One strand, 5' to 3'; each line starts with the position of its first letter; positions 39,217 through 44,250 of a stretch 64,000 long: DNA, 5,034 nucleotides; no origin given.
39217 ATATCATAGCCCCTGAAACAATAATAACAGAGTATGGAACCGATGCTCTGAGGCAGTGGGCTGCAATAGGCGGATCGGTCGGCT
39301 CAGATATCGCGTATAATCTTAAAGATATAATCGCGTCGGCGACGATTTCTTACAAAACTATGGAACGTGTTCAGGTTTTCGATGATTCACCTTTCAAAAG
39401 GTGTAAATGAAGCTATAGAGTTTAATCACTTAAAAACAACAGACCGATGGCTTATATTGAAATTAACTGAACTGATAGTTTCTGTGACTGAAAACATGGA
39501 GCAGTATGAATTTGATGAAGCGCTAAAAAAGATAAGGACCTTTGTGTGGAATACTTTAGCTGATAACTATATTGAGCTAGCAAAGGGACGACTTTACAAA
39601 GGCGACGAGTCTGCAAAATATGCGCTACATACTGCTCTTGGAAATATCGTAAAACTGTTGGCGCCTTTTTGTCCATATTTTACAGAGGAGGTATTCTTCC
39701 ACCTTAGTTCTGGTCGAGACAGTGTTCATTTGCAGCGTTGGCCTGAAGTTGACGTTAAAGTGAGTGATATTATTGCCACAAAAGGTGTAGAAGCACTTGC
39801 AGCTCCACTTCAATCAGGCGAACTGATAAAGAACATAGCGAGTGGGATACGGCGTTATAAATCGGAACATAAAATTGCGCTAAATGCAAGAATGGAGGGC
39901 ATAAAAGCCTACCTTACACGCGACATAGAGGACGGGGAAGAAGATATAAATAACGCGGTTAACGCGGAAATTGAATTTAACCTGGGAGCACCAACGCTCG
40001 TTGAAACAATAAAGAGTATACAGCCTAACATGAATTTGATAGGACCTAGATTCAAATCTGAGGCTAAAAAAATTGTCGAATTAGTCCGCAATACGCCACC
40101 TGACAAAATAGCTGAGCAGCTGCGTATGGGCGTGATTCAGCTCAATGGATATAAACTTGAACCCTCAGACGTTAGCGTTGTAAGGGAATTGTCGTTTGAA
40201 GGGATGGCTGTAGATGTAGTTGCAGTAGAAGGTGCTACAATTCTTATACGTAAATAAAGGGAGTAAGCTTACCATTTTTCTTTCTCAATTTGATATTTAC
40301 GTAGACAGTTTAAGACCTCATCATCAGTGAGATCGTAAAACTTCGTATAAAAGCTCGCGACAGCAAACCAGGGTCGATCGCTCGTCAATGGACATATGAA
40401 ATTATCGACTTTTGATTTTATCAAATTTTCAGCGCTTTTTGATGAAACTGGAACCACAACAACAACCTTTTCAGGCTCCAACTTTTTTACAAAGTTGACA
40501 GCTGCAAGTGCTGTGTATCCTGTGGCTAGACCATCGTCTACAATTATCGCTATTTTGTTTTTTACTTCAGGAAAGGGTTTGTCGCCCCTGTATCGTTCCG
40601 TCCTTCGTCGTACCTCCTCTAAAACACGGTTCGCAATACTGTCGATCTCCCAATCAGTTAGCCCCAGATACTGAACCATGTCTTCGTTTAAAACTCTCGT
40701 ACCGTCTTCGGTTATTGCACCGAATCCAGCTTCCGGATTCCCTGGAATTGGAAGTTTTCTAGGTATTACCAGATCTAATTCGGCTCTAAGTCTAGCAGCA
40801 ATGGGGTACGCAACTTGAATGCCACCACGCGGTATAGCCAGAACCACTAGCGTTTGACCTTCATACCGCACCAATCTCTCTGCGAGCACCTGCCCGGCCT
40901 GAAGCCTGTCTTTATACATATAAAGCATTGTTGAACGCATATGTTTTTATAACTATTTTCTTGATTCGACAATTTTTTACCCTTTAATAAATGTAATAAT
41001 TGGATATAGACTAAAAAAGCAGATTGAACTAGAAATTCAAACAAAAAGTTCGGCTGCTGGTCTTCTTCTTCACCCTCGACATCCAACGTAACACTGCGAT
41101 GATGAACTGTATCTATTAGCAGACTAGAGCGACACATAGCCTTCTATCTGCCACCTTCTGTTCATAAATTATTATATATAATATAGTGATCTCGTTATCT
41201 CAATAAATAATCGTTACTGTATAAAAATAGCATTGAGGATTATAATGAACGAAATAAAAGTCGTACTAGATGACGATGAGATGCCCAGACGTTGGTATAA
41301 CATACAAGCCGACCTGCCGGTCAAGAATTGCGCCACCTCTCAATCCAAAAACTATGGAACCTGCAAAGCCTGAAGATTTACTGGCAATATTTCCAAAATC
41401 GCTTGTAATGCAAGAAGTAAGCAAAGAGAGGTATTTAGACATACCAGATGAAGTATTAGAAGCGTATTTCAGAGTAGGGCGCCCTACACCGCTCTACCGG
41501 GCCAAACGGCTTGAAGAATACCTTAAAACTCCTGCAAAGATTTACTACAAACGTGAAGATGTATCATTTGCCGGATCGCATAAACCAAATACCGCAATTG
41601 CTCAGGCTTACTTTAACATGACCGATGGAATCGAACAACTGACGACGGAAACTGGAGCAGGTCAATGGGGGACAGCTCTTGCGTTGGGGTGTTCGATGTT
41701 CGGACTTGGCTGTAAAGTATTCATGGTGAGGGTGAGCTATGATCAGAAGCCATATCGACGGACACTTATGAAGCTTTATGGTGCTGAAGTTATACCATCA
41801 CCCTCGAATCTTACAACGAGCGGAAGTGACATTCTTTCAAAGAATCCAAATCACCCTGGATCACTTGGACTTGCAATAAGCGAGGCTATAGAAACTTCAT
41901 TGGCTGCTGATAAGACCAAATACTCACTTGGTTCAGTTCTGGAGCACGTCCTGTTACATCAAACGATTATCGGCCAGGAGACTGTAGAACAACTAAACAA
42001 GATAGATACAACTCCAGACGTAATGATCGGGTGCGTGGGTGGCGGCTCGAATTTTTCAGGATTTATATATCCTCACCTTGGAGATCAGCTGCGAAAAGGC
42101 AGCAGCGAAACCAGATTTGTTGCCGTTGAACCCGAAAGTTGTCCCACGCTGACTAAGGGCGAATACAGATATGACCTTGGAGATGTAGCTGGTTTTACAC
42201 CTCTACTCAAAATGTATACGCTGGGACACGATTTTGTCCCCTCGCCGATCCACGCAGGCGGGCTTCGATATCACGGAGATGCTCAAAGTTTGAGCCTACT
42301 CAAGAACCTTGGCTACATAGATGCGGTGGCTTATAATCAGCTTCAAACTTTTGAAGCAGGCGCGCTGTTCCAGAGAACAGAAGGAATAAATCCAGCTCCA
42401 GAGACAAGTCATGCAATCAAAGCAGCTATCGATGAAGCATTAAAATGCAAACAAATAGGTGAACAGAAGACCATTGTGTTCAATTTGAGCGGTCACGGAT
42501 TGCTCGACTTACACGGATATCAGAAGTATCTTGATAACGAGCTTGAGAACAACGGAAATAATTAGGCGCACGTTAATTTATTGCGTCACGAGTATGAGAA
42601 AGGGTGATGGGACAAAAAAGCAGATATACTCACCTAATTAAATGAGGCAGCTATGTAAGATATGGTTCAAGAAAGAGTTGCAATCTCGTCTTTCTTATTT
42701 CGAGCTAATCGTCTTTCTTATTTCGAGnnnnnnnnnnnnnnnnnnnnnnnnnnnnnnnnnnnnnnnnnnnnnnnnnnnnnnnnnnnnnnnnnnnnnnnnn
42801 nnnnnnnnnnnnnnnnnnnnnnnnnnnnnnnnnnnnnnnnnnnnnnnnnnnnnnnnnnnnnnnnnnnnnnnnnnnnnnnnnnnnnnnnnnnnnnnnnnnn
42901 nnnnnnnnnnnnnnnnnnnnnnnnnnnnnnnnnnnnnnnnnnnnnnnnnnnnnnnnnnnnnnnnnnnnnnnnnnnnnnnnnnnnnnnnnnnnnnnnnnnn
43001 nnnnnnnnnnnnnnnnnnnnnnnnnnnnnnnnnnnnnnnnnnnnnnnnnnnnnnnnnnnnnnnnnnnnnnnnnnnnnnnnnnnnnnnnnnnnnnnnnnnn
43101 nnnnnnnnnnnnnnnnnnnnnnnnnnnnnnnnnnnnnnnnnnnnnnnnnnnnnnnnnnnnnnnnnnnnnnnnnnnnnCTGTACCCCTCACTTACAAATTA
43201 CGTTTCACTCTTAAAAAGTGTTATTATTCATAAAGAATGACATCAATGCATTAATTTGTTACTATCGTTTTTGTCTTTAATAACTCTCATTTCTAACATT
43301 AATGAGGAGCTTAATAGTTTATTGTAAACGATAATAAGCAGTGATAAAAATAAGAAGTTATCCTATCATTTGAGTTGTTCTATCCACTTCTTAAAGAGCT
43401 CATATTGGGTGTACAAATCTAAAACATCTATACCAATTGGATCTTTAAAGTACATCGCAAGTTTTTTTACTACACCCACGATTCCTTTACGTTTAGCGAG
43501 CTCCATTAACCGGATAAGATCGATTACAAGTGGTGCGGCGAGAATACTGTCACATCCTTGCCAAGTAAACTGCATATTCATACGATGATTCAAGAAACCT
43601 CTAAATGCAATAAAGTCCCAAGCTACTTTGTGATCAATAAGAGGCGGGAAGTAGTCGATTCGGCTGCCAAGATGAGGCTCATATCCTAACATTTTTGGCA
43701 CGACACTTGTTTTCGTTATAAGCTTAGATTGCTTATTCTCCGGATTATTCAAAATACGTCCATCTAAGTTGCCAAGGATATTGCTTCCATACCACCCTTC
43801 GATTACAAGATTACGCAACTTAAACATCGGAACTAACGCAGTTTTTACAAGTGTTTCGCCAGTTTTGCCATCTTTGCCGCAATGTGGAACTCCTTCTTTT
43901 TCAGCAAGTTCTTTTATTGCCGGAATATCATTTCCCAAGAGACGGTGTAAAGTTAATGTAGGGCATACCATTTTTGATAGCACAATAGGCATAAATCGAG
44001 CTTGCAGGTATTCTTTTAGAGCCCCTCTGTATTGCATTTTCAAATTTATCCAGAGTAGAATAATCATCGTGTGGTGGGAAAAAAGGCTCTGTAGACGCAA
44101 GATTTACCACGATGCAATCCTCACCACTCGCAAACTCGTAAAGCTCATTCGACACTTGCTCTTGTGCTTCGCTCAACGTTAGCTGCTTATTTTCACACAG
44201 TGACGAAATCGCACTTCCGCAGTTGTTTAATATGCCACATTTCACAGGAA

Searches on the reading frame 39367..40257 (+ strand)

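Call 55: search_protein_families(library=pfam, max_evalue=0.00001, proteins=[window:39367-40257:+])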
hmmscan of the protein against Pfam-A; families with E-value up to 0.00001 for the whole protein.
window:39367-40257:+ (296 aa): 1 family
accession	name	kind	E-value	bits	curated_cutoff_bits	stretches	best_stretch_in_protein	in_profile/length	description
PF08264.19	Anticodon_1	-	2.6e-36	125.1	25.1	1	26-175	1-143/148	Anticodon-binding domain of tRNA ligase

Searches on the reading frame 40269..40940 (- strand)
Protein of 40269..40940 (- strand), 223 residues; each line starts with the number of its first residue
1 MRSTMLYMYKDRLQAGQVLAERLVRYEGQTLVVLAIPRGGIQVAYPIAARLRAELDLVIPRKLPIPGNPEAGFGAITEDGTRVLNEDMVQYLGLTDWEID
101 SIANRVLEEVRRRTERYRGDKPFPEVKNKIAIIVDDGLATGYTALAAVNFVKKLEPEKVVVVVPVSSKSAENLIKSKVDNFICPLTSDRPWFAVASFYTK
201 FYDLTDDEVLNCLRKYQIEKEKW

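Call 56: search_protein_families(library=pfam, max_evalue=0.00001, proteins=[window:40269-40940:-])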
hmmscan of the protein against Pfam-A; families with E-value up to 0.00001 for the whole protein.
window:40269-40940:- (223 aa): 1 family
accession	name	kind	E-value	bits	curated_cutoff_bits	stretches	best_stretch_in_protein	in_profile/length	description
PF00156.33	Pribosyltran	-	3.7e-15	56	26.3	1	12-188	11-145/158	Phosphoribosyl transferase domain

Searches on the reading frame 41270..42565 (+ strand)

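Call 56: search_protein_families(library=pfam, max_evalue=0.00001, proteins=[window:41270-42565:+])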
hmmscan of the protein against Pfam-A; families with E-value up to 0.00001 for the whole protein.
window:41270-42565:+ (431 aa): 1 family
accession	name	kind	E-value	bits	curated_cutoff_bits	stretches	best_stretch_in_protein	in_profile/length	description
PF00291.31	PALP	-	2.3e-38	132.6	35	1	70-408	5-295/295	Pyridoxal-phosphate dependent enzyme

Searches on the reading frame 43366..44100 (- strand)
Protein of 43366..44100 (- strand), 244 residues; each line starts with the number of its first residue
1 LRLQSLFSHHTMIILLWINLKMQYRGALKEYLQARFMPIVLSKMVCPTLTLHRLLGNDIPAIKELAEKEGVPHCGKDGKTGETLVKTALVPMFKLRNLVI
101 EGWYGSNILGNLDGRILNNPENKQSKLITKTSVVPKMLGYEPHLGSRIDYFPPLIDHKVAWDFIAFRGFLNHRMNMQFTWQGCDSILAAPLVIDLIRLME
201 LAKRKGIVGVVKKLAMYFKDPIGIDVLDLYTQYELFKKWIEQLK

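Call 56: search_protein_families(library=pfam, max_evalue=0.00001, proteins=[window:43366-44100:-])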
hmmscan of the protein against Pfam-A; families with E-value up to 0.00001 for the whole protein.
window:43366-44100:- (244 aa): 2 families
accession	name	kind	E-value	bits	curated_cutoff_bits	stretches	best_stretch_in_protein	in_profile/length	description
PF01658.22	Inos-1-P_synth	-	1.3e-32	112.6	27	1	81-185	1-107/107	Myo-inositol-1-phosphate synthase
PF07994.18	NAD_binding_5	-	3e-15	57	25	1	59-237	229-317/321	Myo-inositol-1-phosphate synthase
